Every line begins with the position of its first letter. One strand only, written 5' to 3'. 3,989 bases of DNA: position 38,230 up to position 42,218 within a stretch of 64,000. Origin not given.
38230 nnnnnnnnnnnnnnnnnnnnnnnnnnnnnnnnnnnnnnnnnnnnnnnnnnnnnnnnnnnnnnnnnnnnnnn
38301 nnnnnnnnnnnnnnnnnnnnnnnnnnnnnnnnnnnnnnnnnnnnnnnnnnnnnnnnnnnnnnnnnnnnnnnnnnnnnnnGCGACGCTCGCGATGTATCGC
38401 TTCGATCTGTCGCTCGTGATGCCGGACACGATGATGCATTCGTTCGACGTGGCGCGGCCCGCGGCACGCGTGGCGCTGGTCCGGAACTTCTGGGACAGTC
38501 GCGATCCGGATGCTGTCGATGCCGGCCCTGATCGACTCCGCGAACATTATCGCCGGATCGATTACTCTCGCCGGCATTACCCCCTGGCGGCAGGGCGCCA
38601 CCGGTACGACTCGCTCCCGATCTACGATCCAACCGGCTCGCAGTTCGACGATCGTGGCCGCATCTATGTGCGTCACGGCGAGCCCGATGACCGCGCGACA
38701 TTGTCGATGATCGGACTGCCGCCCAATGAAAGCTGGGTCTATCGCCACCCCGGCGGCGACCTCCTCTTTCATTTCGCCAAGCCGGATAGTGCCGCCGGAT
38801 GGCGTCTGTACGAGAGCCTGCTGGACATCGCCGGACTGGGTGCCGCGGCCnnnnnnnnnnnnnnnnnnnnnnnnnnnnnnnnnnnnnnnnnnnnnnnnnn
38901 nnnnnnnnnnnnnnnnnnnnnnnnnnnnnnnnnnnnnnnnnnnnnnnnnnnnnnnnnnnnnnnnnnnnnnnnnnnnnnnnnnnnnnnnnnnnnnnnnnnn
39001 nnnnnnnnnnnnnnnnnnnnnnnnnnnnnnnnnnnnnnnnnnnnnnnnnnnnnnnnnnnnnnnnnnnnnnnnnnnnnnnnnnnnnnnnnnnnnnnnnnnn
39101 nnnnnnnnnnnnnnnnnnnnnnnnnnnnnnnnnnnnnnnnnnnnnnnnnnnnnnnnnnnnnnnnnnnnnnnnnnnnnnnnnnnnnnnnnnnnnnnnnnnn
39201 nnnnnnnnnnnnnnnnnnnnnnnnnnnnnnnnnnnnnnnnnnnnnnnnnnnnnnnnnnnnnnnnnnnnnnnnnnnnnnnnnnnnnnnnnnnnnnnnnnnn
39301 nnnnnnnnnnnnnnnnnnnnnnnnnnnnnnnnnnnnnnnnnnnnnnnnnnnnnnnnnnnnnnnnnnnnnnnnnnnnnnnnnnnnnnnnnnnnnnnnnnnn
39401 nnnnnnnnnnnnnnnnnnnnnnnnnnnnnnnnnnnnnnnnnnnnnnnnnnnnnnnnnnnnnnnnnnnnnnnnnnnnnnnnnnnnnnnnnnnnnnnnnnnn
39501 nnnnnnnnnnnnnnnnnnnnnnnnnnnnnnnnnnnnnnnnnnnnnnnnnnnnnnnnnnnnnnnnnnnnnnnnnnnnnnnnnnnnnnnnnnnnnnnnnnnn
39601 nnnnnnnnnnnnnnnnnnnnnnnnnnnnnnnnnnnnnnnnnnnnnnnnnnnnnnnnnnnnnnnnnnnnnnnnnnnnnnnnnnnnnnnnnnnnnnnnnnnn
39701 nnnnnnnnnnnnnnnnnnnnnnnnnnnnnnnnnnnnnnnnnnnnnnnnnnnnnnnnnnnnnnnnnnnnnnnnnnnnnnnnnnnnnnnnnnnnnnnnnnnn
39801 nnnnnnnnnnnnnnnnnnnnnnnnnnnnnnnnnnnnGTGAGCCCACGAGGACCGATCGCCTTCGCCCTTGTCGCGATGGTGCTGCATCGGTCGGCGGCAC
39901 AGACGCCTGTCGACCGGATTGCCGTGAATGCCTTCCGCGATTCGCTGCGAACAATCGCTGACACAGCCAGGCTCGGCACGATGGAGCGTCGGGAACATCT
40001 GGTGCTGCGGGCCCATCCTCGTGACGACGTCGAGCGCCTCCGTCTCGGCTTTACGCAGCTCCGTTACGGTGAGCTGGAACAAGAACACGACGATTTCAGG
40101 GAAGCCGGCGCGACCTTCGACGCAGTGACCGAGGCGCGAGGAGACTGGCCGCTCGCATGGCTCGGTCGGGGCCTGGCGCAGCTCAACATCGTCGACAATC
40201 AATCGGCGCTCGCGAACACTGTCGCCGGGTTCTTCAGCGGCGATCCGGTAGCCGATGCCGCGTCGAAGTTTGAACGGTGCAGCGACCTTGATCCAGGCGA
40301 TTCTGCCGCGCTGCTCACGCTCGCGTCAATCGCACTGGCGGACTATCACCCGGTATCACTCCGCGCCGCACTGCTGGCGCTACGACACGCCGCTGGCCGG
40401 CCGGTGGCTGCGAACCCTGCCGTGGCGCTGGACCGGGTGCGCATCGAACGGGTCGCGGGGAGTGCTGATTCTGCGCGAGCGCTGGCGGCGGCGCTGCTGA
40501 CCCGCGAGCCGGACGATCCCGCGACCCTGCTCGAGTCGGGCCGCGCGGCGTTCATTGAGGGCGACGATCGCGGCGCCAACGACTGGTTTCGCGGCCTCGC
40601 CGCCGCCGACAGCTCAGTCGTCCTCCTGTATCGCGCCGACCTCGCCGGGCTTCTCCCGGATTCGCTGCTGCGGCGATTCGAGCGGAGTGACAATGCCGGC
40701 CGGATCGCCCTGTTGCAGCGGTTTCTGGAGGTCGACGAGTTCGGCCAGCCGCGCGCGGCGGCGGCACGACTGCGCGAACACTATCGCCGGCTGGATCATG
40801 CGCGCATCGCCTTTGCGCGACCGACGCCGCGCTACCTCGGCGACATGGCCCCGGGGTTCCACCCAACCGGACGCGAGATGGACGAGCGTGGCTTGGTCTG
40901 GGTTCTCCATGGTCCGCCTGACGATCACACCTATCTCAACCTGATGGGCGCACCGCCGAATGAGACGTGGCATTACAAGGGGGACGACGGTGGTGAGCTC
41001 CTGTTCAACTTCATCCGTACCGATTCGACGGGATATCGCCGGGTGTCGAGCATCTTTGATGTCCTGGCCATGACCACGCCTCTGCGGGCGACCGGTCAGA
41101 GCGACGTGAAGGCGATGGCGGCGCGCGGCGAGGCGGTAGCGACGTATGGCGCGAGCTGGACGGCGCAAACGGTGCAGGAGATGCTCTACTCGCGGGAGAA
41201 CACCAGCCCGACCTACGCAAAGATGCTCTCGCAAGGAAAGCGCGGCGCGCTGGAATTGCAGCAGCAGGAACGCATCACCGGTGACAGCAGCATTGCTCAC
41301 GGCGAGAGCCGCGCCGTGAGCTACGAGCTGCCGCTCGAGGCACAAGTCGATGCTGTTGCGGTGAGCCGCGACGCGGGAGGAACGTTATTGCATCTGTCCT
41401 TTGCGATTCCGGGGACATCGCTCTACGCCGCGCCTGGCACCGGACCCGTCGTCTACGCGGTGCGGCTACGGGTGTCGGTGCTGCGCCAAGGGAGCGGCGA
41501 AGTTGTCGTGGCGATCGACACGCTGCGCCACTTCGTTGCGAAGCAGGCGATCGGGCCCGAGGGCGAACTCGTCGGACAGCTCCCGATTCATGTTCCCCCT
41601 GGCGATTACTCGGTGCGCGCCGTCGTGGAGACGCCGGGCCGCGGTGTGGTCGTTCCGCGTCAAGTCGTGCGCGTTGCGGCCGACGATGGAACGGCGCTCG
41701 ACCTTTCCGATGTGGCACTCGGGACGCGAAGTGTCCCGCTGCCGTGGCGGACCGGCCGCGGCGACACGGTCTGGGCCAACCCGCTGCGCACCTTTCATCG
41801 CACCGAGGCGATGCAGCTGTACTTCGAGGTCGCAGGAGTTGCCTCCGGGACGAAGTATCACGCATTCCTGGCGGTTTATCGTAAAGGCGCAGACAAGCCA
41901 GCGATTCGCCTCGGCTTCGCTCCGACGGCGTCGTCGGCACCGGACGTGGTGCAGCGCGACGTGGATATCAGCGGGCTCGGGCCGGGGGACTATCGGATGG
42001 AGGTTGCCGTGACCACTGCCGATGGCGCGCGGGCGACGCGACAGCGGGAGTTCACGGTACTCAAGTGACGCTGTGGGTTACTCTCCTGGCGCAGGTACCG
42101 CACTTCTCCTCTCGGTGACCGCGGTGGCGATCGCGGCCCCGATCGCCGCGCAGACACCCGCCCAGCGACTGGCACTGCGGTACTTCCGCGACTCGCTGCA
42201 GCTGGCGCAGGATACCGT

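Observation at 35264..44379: Four tandem, co-directional paralogues of a ~750-aa secreted GWxTD-like protein of unknown function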

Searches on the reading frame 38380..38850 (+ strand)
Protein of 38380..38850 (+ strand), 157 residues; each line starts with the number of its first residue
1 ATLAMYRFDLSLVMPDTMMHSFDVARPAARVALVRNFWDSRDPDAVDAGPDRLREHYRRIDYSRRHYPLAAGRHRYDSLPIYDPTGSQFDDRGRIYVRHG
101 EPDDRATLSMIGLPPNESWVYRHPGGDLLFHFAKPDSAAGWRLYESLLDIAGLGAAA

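Call 42: find_homologous_proteins(query=A4, max_evalue=0.01)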
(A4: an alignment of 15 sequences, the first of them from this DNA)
Query A4 (15 sequences) (157 aa, profile of the alignment): 49 proteins with E <= 0.01 among 8000 candidates.
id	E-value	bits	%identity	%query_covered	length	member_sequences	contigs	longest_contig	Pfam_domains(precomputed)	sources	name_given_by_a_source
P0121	6.8e-31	125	45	59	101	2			-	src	-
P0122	9.1e-16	76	40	62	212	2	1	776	-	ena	-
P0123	8.1e-15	73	50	41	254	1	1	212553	-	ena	-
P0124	2.0e-10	59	28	82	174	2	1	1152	PF20094.5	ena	-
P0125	8.9e-9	53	34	60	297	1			PF20094.5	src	-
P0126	3.2e-8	51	26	86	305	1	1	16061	PF20094.5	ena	-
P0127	7.9e-8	50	27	79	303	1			PF20094.5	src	-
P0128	8.2e-8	50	25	86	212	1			PF20094.5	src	-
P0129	9.0e-8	50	30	86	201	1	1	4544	PF20094.5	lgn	-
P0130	2.2e-7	49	27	79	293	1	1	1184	PF20094.5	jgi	-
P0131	3.0e-7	48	30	61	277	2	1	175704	PF20094.5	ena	-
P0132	3.4e-7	48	26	86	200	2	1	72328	PF20094.5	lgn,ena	-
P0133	4.3e-7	48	29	75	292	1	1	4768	PF20094.5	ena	-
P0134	4.5e-7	48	31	63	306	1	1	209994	PF20094.5,PF05569.18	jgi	jgi:GWxTD domain-containing protein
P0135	4.7e-7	48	29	61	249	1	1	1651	PF20094.5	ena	-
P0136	4.8e-7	48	30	73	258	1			PF20094.5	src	-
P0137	5.4e-7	47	26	93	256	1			PF20094.5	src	-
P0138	6.6e-7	47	30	61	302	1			PF20094.5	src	-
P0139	8.9e-7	47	28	84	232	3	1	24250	PF20094.5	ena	-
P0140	1.0e-6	46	29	77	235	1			PF20094.5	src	-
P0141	1.9e-6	46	25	88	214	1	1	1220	PF20094.5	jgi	jgi:GWxTD domain-containing protein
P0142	2.0e-6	46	31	61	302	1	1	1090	PF20094.5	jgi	-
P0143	2.5e-6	45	31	61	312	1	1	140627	PF20094.5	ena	-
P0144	3.2e-6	45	28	61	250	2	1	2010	PF20094.5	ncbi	-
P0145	3.4e-6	45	30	93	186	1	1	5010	PF20094.5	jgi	-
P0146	3.7e-6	45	29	61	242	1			PF20094.5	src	-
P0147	4.7e-6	44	32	48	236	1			PF20094.5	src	-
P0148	5.7e-6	44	28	81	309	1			PF20094.5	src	-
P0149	6.6e-6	44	31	61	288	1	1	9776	PF20094.5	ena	-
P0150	8.3e-6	44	31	61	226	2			PF20094.5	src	-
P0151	8.5e-6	44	30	71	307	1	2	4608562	PF20094.5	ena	-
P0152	1.2e-5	43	29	84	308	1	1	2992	PF20094.5,PF05569.18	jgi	jgi:GWxTD domain-containing protein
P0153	1.3e-5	43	29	59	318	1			PF20094.5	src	-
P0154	1.5e-5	43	31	61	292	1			PF20094.5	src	-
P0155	2.5e-5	42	30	64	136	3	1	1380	PF20094.5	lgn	-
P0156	2.8e-5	42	30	59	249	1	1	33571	PF20094.5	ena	-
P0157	3.9e-5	41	27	79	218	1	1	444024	PF20094.5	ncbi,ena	-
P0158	7.7e-5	40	30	59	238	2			PF20094.5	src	-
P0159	1.1e-4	40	26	91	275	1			PF20094.5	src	-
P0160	1.2e-4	40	31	59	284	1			PF20094.5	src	-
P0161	1.7e-4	39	28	61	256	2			PF20094.5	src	-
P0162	1.8e-4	39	31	68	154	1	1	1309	PF20094.5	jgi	jgi:GWxTD domain-containing protein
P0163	2.8e-4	39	29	60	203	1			PF20094.5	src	-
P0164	2.9e-4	39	32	65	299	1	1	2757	PF20094.5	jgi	jgi:GWxTD domain-containing protein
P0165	4.0e-4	38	30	61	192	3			PF20094.5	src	-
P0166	4.9e-4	38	24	95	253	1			PF20094.5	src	-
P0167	6.3e-4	37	29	71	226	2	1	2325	PF20094.5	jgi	jgi:GWxTD domain-containing protein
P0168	2.1e-3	36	24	84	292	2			PF20094.5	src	-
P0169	7.0e-3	34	23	84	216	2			PF20094.5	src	-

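Call 43: find_encoding_contigs(protein=P0151, flank=8000, max_places=2)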
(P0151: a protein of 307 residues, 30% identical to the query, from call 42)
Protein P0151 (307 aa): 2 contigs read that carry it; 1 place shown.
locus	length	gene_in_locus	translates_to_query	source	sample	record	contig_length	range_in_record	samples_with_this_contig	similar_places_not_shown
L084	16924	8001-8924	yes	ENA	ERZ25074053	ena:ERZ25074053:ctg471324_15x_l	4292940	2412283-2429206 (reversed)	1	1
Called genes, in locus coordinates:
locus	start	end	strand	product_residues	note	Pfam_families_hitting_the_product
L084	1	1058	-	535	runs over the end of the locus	PF02366:PMT, PF13231:PMT_2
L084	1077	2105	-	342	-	PF02826:2-Hacid_dh_C (weak), PF03446:NAD_binding_2 (weak), PF07991:KARI_N, PF01450:KARI_C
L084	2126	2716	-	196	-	PF01842:ACT, PF22629:ACT_AHAS_ss, PF13710:ACT_5, PF10369:ALS_ss_C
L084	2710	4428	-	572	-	PF02776:TPP_enzyme_N, PF00205:TPP_enzyme_M, PF02775:TPP_enzyme_C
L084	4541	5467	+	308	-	PF00126:HTH_1, PF03466:LysR_substrate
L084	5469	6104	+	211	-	PF01048:PNP_UDP_1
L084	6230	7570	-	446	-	PF13660:DUF4147, PF05161:MOFRL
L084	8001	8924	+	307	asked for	PF20094:GWxTD_dom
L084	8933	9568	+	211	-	-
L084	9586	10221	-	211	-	PF01300:Sua5_yciO_yrdC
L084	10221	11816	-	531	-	PF00501:AMP-binding, PF13193:AMP-binding_C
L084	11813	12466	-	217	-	PF01325:Fe_dep_repress, PF02742:Fe_dep_repr_C, PF04023:FeoA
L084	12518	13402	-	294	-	PF13411:MerR_1, PF14559:TPR_19 (weak), PF23914:TPR_CcmH_CycH (weak), PF00515:TPR_1 (weak), PF07719:TPR_2 (weak), PF13424:TPR_12, PF13371:TPR_9 (weak), PF12895:ANAPC3, +13 more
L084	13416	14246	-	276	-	PF02735:Ku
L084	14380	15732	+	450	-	PF05598:DUF772, PF01609:DDE_Tnp_1 (weak)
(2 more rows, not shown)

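Call 44: find_encoding_contigs(protein=P0134, flank=8000, max_places=2)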
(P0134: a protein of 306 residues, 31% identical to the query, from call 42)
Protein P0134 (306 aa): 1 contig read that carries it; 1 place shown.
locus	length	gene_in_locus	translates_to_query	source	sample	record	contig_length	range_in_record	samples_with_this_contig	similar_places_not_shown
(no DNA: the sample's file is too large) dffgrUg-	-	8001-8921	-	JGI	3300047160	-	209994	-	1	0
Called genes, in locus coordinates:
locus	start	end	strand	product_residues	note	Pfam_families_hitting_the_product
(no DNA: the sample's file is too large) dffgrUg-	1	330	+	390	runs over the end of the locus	PF12704:MacB_PCD, PF02687:FtsX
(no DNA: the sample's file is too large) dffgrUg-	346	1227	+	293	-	PF13468:Glyoxalase_3, PF13669:Glyoxalase_4 (faint)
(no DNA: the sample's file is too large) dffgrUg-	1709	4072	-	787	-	PF26549:Tricorn_N (faint), PF00930:DPPIV_N, PF00326:Peptidase_S9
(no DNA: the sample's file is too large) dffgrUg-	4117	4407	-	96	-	-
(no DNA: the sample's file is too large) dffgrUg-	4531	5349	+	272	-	PF01764:Lipase_3 (faint), PF00561:Abhydrolase_1, PF12697:Abhydrolase_6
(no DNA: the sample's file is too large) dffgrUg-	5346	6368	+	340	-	PF06580:His_kinase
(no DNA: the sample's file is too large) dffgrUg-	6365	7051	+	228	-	PF00072:Response_reg, PF04397:LytTR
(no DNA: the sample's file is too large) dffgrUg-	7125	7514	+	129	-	PF03965:Penicillinase_R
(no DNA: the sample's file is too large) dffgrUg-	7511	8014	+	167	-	-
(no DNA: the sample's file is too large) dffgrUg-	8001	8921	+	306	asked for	PF05569:Peptidase_M56, PF20094:GWxTD_dom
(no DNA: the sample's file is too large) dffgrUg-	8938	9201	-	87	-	-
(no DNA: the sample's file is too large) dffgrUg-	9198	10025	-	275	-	PF01039:Carboxyl_trans, PF03255:ACCA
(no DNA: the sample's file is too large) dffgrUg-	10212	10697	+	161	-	-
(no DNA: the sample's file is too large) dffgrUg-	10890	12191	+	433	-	PF01507:PAPS_reduct, PF01583:APS_kinase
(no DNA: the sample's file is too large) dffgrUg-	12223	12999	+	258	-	PF02811:PHP (faint)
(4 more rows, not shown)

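Call 45: find_encoding_contigs(protein=P0157, flank=8000, max_places=2)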
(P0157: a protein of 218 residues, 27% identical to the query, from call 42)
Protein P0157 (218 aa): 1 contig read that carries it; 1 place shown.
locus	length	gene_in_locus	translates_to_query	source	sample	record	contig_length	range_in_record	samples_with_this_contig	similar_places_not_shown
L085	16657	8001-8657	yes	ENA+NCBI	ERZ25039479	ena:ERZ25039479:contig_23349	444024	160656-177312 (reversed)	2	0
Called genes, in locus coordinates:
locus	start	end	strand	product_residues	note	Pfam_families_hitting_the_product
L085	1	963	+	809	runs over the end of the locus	PF00069:Pkinase, PF01636:APH (faint), PF07714:PK_Tyr_Ser-Thr, PF00400:WD40 (faint), PF25174:Beta-prop_THOC3 (faint), PF26549:Tricorn_N (weak), PF26550:Tricorn_2nd (faint), PF07676:PD40 (weak)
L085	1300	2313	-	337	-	PF03575:Peptidase_S51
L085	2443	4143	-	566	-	PF05649:Peptidase_M13_N, PF01431:Peptidase_M13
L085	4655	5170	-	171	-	PF13798:PCYCGC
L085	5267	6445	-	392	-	PF01436:NHL (faint), PF08450:SGL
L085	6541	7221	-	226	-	PF12787:EcsC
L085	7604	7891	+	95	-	-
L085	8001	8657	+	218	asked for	PF20094:GWxTD_dom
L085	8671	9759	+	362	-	-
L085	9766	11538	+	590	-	PF13620:CarboxypepD_reg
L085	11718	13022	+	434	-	PF00595:PDZ (weak), PF13180:PDZ_2 (weak), PF17820:PDZ_6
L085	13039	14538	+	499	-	PF13426:PAS_9 (faint), PF13492:GAF_3 (weak), PF00989:PAS, PF08448:PAS_4, PF00512:HisKA, PF02518:HATPase_c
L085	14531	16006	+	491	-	PF00072:Response_reg, PF00158:Sigma54_activat, PF14532:Sigma54_activ_2, PF07728:AAA_5, PF25601:AAA_lid_14, PF02954:HTH_8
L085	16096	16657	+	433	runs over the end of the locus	PF13414:TPR_11 (faint), PF13428:TPR_14 (faint), PF23914:TPR_CcmH_CycH (faint), PF07719:TPR_2 (faint), PF13432:TPR_16 (weak), PF14559:TPR_19 (weak), PF13431:TPR_17, PF02018:CBM_4_9 (weak), +3 more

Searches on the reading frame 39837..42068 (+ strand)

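Call 7: search_protein_families(library=pfam, proteins=[window:39837-42068:+], max_evalue=1)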
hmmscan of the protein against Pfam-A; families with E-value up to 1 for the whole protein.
window:39837-42068:+ (743 aa): 4 families
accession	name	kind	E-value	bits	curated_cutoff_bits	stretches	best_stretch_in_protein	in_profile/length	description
PF13432.12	TPR_16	-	0.0025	18.7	32.7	2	199-259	2-62/65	Tetratricopeptide repeat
PF13428.12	TPR_14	-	0.004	18.1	23.5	1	195-236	2-43/44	Tetratricopeptide repeat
PF14559.12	TPR_19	-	0.032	15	25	1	139-168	8-37/68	Tetratricopeptide repeat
PF20094.4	GWxTD_dom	-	0.069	13.3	26.9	1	303-397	68-144/172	GWxTD domain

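Call 8: search_protein_families(library=ncbifam, proteins=[window:39837-42068:+], max_evalue=1)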
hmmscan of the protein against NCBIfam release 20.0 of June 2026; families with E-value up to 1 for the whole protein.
window:39837-42068:+ (743 aa): 3 families
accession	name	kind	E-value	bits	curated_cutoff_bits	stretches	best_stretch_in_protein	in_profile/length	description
TIGR04514.1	GWxTD_dom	domain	0.0011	19.5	28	1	279-381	16-105/105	GWxTD domain-containing protein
TIGR02917.1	PEP_TPR_lipo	equivalog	0.0016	16.4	312.2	1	139-252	380-489/899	XrtA/PEP-CTERM system TPR-repeat protein PrsT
TIGR02521.1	type_IV_pilW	equivalog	0.031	13.8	154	1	117-225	130-234/234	type IV pilus biogenesis/stability protein PilW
